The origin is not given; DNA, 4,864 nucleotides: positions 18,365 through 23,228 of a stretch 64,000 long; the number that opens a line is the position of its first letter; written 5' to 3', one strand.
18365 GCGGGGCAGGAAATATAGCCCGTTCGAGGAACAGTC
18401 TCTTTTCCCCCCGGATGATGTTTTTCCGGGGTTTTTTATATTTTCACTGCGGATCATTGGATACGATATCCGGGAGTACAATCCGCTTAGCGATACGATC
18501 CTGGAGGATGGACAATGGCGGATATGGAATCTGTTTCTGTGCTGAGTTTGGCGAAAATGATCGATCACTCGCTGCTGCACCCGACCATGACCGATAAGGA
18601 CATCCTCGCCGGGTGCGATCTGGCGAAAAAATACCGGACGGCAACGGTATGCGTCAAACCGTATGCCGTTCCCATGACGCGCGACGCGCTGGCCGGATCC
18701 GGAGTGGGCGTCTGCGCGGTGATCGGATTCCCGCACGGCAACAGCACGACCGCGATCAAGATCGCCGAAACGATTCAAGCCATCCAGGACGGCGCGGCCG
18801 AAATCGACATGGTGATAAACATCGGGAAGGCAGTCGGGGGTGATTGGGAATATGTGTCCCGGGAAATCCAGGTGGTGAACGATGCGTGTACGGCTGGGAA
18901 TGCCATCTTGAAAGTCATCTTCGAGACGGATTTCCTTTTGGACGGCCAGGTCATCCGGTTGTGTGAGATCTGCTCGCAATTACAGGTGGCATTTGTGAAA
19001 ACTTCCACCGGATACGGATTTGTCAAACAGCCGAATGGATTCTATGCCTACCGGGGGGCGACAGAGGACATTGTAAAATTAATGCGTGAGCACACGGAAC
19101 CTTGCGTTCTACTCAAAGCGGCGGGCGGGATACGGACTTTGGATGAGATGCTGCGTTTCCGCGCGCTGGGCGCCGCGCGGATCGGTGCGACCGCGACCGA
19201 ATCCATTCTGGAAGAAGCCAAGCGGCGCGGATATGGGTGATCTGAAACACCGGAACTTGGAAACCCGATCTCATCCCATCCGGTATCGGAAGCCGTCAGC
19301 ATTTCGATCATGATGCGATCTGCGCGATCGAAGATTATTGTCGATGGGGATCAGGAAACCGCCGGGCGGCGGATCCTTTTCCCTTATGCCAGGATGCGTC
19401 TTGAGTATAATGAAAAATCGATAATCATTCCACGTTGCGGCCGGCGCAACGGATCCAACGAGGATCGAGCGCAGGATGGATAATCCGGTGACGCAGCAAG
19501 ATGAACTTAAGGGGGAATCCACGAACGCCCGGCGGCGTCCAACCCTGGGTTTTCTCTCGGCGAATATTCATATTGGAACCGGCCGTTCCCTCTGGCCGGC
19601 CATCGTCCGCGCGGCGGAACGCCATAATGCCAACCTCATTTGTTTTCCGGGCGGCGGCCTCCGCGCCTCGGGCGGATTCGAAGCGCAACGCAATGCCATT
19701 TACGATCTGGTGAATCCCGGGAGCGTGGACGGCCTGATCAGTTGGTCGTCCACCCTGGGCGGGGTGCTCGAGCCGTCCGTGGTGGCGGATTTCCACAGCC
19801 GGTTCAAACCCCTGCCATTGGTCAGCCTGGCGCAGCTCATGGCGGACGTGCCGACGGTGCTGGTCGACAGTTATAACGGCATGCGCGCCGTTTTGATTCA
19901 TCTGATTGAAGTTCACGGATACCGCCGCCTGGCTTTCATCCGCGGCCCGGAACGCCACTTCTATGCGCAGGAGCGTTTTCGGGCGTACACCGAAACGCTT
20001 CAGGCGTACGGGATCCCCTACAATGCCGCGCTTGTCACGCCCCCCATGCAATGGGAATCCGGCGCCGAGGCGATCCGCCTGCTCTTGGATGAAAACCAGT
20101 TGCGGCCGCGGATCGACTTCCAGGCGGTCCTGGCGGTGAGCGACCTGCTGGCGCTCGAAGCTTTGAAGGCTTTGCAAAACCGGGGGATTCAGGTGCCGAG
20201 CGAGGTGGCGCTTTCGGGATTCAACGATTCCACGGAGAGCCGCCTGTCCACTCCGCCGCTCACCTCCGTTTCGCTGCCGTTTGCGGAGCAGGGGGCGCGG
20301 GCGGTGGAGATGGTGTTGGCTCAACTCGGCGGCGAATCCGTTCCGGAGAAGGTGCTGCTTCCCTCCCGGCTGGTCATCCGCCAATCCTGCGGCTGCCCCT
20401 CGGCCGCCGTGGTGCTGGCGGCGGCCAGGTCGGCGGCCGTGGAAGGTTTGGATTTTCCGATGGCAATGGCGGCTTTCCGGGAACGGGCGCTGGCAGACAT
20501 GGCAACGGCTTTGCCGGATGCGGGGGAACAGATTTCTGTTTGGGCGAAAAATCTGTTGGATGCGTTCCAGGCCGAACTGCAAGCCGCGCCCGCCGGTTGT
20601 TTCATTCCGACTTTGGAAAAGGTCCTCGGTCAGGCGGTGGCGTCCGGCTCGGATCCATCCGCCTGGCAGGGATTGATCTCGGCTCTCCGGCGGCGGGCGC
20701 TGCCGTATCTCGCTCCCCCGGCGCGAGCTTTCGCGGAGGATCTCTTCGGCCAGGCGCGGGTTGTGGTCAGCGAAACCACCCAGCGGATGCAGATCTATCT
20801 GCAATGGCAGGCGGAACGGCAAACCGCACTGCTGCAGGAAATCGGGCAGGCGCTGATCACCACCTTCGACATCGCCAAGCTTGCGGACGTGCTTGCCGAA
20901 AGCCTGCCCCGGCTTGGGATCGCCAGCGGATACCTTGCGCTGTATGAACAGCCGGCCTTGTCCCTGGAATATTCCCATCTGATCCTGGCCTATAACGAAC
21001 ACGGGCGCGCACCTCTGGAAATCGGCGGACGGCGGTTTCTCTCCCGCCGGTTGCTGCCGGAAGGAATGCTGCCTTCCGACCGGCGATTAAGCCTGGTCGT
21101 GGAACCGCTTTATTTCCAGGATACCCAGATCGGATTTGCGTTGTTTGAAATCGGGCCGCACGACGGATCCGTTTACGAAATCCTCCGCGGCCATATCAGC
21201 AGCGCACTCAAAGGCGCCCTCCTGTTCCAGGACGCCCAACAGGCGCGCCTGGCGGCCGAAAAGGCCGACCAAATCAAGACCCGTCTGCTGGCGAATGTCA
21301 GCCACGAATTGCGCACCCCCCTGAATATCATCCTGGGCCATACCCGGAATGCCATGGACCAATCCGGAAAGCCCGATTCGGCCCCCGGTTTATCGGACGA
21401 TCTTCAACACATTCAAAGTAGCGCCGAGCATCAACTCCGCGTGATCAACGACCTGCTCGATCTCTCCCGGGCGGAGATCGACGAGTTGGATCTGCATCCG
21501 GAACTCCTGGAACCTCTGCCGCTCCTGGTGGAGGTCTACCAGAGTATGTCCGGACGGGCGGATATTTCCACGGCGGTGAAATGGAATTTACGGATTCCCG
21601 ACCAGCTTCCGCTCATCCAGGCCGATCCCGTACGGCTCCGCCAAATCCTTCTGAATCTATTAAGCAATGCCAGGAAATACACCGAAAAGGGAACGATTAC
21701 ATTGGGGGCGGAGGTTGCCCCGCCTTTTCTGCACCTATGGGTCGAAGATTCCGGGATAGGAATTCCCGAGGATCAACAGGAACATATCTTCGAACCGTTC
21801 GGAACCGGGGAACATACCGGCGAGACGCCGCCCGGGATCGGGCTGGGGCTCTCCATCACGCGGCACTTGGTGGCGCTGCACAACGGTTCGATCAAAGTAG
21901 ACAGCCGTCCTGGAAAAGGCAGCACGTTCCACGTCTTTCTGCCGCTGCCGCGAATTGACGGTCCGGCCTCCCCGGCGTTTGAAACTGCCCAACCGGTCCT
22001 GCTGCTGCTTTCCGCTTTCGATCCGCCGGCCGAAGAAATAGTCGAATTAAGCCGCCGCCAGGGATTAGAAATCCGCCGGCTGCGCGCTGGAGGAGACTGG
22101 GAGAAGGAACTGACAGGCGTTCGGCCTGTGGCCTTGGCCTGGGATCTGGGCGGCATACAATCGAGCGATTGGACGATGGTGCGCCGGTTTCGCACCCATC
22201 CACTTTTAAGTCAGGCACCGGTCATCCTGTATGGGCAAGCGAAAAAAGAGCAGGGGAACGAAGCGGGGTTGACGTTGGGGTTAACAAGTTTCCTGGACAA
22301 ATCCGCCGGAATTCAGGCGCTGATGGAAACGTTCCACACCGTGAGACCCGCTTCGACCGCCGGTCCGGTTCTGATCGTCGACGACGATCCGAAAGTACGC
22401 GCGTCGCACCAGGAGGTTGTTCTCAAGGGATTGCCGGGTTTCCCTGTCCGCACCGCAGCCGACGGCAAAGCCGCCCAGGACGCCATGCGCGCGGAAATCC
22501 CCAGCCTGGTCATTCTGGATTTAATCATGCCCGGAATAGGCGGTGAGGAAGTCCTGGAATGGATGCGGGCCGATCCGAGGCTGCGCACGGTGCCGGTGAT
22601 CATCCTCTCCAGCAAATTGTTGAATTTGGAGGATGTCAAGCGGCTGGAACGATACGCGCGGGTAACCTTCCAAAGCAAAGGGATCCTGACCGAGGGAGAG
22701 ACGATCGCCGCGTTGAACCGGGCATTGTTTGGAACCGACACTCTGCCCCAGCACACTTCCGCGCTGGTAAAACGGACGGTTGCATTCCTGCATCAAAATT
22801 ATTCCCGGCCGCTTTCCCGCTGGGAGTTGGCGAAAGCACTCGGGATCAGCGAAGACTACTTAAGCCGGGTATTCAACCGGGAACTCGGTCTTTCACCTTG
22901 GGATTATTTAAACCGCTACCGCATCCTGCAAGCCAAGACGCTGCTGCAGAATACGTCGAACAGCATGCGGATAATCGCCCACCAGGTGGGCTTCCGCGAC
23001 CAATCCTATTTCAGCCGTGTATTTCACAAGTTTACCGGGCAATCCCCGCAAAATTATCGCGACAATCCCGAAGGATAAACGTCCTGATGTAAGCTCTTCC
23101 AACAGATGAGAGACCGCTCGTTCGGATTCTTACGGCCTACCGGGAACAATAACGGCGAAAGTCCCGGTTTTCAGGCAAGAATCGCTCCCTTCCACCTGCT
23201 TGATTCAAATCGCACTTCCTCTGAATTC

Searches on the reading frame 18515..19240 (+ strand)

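Call 16: search_protein_families(library=pfam, proteins=[window:18515-19240:+])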
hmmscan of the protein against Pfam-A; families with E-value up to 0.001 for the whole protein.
window:18515-19240:+ (241 aa): 1 family
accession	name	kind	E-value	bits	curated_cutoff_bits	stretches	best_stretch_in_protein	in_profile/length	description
PF01791.15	DeoC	-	1.9e-12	47.7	23.8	1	13-221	3-216/229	DeoC/LacD family aldolase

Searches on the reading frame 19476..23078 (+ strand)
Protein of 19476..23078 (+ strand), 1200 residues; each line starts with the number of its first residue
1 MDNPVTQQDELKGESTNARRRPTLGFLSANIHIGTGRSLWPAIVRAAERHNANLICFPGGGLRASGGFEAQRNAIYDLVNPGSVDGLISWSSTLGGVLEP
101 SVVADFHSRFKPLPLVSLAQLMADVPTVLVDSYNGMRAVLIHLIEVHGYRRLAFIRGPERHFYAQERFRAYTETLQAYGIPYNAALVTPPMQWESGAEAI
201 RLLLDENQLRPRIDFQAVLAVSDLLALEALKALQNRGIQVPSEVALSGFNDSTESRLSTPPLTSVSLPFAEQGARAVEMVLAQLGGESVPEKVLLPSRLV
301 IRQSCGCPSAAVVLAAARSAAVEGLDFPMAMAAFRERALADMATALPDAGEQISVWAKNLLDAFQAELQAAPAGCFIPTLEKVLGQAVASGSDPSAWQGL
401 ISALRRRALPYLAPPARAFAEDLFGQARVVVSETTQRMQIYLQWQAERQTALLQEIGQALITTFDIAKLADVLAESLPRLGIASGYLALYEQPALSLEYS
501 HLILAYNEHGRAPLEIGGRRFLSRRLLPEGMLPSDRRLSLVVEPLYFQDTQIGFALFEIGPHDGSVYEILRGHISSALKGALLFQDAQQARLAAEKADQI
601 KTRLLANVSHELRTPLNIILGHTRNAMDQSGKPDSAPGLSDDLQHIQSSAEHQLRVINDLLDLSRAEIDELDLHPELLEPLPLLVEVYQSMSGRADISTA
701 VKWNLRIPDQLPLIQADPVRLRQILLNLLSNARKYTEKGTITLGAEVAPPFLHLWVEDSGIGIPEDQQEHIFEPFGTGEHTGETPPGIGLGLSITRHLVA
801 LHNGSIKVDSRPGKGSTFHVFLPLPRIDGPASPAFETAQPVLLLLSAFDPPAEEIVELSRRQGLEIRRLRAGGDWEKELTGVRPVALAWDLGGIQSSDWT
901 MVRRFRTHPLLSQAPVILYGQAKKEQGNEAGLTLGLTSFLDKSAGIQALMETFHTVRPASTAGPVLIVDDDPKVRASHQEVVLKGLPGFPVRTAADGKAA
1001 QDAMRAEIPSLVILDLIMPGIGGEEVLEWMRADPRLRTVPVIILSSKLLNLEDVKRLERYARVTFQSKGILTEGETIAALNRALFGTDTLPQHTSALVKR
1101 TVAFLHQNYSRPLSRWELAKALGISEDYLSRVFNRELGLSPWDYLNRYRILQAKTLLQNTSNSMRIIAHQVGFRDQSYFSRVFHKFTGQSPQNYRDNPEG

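Call 16: search_protein_families(library=pfam, proteins=[window:19476-23078:+])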
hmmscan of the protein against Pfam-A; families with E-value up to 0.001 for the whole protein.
window:19476-23078:+ (1200 aa): 7 families
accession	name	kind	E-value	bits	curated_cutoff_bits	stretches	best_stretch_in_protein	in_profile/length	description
PF13377.12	Peripla_BP_3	-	8.5e-34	117.5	26.5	1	147-305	7-167/167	Periplasmic binding protein-like domain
PF02518.31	HATPase_c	-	9.6e-28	97.3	26.4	1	717-825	2-110/111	Histidine kinase-, DNA gyrase B-, and HSP90-like ATPase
PF12833.13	HTH_18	-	3.6e-24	85.3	33.6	1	1118-1196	1-79/80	Helix-turn-helix domain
PF00165.29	HTH_AraC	-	7.3e-17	61.5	26.6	2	1158-1195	2-41/42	Bacterial regulatory helix-turn-helix proteins, AraC family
PF00072.30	Response_reg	-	1.6e-16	60.9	30.2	1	965-1047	1-79/111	Response regulator receiver domain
PF00512.31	HisKA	-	3e-15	56.5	26.9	1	601-667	2-64/66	His Kinase A (phospho-acceptor) domain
PF00532.27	Peripla_BP_1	-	2e-14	54.2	22.2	1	38-301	18-279/281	Periplasmic binding proteins and sugar binding domain of LacI family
